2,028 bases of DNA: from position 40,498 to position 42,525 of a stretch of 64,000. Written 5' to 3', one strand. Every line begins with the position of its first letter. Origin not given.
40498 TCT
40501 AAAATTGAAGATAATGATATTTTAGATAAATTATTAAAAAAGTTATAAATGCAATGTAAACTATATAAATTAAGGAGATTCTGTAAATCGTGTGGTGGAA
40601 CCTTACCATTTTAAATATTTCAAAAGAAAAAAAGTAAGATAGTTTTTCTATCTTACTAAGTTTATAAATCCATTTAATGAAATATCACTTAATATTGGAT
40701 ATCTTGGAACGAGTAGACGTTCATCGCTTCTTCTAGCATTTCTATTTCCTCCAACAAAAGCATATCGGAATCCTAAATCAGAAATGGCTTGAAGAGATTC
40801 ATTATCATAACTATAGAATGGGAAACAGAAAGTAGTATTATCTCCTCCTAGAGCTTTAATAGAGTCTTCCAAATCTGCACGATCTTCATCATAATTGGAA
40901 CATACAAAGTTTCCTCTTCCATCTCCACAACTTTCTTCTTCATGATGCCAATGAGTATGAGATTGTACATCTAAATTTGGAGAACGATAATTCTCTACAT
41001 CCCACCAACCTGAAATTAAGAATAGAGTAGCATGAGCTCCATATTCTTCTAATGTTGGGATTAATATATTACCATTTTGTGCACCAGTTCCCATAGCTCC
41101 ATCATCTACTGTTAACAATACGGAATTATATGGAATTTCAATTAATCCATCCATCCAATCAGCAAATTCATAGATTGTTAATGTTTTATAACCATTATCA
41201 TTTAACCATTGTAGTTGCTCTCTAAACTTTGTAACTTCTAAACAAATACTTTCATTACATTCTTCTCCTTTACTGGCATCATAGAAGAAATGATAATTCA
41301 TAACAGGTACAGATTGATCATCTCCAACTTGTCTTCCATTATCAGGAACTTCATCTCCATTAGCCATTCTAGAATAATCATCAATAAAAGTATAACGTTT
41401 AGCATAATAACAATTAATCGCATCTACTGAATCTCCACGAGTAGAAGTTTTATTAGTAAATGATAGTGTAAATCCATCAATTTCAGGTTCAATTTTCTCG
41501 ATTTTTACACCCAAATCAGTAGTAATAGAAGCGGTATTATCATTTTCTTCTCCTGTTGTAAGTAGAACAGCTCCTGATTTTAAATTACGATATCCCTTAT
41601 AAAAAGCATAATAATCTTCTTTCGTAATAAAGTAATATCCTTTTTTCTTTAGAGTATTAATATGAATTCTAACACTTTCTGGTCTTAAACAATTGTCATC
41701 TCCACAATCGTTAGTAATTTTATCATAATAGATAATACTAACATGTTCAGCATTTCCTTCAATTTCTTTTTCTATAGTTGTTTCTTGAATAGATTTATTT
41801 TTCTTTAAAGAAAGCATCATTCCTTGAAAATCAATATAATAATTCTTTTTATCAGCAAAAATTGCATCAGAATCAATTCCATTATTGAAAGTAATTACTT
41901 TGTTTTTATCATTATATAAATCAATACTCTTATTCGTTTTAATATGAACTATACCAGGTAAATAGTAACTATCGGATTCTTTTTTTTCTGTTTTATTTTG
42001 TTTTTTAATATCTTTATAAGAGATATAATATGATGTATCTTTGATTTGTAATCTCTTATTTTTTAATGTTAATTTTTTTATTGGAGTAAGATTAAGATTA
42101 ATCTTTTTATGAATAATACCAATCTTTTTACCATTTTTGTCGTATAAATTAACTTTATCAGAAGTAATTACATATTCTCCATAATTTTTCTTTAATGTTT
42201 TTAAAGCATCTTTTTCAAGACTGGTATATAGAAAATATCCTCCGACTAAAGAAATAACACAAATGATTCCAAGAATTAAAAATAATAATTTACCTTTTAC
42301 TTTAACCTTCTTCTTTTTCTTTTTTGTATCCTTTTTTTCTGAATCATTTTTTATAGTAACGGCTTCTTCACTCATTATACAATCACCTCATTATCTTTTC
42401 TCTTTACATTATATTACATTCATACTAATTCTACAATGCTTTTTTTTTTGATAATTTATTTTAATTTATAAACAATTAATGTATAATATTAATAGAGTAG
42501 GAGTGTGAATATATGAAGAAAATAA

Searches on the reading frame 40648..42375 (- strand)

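Call 14: search_protein_families(library=pfam, proteins=[window:40648-42375:-], max_evalue=0.00001)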
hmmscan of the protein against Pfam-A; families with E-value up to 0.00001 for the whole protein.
window:40648-42375:- (575 aa): 1 family
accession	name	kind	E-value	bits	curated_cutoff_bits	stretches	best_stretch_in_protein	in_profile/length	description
PF01522.26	Polysacc_deac_1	-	1.4e-12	48.1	23.1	1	417-538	7-123/124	Polysaccharide deacetylase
